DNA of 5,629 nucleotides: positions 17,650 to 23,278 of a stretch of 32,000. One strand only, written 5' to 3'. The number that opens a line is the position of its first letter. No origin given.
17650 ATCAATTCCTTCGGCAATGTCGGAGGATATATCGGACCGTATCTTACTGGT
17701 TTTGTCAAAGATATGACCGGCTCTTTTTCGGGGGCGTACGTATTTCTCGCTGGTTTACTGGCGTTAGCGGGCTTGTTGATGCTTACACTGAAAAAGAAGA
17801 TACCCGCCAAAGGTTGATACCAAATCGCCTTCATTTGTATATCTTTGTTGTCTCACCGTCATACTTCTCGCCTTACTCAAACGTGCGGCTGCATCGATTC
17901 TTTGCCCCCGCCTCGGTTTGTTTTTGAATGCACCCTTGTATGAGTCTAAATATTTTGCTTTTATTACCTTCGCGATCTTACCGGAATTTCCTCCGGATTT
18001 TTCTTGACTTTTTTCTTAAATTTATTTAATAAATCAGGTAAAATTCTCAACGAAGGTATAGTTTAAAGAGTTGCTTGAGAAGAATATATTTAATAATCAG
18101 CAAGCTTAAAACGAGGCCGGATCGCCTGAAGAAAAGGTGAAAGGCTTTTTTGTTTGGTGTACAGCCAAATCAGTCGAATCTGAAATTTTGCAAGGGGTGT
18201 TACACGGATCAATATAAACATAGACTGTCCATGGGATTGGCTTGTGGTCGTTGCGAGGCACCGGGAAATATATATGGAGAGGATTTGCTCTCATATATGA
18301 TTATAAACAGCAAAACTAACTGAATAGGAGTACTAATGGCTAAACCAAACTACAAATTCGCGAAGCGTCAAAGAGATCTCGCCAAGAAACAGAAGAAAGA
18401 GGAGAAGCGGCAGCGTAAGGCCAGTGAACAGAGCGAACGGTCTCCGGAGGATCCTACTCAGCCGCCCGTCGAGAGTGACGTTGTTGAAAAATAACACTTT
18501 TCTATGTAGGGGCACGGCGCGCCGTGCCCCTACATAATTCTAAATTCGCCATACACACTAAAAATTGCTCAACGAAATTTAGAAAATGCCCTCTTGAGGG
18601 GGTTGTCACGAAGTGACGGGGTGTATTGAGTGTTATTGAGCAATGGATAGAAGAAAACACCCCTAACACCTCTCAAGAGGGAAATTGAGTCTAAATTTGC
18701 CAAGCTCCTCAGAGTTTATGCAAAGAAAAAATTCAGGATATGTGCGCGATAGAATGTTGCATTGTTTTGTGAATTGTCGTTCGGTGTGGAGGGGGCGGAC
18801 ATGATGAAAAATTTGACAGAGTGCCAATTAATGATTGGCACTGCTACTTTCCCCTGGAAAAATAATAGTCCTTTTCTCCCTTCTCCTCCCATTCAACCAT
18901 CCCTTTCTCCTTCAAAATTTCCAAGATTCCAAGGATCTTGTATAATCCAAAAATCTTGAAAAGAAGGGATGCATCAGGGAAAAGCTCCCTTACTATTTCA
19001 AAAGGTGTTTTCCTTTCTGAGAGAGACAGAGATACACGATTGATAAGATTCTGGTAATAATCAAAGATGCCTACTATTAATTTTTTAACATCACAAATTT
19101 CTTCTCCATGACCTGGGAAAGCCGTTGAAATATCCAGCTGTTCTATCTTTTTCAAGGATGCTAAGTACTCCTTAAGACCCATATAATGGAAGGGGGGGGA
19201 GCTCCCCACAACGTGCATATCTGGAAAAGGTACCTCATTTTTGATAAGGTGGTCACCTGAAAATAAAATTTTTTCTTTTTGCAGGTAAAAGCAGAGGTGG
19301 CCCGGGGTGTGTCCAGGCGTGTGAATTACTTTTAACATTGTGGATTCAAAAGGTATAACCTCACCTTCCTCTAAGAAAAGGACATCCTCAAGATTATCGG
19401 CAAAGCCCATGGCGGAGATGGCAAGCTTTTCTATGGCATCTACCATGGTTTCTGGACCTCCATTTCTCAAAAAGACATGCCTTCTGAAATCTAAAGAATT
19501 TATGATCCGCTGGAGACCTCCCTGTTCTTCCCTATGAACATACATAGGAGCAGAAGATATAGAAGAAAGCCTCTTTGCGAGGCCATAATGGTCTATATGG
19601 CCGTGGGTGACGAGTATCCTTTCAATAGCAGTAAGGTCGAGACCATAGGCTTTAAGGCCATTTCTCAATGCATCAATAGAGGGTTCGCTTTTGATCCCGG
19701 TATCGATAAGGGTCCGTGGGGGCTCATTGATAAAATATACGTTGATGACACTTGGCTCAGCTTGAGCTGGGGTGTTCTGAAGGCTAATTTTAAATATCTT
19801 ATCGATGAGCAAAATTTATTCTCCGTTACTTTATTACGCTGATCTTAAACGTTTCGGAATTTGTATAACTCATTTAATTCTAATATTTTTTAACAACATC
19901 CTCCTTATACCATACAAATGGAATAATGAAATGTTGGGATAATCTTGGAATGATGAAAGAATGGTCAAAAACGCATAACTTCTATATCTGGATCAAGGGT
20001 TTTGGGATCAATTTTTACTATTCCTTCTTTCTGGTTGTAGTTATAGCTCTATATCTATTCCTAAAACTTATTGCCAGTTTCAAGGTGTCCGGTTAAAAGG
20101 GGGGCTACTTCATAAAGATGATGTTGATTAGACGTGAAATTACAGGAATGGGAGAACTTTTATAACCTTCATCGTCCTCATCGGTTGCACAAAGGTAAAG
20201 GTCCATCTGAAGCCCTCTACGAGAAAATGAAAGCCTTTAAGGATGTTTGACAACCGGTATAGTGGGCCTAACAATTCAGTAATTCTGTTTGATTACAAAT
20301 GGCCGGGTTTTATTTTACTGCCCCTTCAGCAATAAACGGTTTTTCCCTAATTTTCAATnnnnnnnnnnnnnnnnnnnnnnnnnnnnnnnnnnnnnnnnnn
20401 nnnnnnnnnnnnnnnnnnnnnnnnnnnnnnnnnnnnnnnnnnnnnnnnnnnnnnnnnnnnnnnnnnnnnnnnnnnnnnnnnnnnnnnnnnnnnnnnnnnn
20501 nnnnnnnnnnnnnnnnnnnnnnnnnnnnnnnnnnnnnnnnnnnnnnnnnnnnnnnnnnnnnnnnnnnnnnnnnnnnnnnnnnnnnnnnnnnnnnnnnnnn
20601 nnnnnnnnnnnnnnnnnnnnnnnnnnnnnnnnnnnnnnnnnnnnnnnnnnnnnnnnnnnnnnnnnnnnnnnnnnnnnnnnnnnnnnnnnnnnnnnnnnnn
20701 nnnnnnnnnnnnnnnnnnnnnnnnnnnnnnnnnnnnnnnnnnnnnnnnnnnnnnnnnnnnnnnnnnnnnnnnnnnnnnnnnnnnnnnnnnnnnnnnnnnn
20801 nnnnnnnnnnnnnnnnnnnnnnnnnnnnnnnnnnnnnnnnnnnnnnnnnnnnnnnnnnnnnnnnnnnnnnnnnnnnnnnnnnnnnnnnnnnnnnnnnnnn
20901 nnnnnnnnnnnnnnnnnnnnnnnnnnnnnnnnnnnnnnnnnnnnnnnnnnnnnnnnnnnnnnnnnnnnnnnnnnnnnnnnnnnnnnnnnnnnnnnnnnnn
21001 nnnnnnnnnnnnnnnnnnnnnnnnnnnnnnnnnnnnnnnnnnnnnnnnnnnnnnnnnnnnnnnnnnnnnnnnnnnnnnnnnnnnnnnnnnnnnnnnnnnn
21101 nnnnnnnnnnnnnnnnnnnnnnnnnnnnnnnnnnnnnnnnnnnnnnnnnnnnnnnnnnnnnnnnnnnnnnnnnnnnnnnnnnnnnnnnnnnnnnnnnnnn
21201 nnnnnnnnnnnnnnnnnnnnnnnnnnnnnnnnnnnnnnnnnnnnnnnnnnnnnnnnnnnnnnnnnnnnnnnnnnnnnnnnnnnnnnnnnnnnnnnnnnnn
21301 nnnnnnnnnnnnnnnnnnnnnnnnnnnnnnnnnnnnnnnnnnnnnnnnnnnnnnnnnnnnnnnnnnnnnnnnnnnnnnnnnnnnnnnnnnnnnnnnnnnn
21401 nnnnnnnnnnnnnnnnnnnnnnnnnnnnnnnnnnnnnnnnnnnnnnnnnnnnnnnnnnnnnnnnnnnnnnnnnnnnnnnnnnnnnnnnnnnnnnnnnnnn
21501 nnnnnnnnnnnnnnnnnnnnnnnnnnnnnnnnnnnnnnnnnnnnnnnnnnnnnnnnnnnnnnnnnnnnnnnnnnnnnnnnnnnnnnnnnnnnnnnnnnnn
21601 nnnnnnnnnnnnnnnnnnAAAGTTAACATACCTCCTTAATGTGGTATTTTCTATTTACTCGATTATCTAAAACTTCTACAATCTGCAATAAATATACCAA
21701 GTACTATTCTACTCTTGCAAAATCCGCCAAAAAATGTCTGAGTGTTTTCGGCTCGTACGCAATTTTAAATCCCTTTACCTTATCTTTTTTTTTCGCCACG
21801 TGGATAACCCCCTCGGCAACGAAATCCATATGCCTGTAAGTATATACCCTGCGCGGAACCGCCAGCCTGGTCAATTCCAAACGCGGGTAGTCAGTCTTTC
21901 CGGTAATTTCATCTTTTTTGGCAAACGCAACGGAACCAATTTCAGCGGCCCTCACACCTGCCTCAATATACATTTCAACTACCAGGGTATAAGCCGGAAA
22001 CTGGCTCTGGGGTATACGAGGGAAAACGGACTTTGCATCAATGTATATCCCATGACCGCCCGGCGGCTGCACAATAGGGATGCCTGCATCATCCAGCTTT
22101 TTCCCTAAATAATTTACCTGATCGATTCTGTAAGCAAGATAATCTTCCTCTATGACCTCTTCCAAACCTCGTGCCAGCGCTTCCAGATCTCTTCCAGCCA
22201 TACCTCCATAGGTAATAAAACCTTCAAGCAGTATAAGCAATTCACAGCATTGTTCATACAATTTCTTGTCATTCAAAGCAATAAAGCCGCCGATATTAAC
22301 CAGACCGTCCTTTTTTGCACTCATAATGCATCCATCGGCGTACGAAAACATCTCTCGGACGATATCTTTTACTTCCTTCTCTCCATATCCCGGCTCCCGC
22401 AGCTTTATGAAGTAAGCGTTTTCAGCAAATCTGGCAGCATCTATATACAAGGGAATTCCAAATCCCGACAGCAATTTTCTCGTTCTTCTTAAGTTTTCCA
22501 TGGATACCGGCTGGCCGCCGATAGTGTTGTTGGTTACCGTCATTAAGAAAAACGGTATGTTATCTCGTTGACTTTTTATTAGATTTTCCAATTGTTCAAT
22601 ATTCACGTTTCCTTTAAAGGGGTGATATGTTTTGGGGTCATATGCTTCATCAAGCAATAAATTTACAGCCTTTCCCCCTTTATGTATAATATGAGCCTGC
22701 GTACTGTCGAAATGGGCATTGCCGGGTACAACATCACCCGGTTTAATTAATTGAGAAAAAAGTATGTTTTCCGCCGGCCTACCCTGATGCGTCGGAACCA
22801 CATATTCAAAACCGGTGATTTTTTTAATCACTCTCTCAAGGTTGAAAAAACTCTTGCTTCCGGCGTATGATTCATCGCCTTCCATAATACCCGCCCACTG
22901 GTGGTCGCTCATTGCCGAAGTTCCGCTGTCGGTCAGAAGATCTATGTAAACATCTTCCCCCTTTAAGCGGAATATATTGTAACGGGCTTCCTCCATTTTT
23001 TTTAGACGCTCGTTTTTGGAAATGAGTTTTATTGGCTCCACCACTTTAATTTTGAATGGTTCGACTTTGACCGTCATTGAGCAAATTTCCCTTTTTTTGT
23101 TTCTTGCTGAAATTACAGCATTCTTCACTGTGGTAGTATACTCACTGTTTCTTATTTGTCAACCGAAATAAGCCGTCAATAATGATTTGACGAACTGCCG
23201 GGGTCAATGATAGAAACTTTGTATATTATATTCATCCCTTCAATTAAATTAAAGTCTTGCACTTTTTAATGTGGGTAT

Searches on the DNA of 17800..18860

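Call 50: search_rna_families(source=window, start=17800, end=18860, threshold=evalue, max_evalue=1)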
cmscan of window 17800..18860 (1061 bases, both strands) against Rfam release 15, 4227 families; matches with E-value up to 1: 1.
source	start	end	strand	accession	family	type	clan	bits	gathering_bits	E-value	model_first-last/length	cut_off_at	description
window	18495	18606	+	RF01619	ceN115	Gene; sRNA;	-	19.8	44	0.18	1-159/159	no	C. elegans sRNA ceN115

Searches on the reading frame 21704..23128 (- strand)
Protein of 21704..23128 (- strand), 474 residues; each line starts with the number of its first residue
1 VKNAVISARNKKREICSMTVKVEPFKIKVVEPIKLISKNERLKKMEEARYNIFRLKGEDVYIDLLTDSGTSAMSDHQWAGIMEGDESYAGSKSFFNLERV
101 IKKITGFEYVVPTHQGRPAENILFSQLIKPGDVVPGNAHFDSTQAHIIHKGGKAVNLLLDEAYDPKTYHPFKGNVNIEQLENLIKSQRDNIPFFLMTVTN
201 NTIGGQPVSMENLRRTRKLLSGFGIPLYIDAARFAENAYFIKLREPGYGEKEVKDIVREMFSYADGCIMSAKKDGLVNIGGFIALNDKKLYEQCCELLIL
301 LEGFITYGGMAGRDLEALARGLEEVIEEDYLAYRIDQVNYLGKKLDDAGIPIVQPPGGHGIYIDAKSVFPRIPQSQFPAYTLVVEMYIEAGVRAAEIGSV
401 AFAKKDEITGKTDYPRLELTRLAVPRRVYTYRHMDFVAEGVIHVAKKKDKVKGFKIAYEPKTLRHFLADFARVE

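Call 4: search_protein_families(library=pfam, proteins=[window:21704-23128:-])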
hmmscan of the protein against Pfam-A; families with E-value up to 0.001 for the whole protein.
window:21704-23128:- (474 aa): 1 family
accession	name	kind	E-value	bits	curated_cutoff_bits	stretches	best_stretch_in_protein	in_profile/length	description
PF01212.27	Beta_elim_lyase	-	2.2e-78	264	27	1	63-439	1-287/288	Beta-eliminating lyase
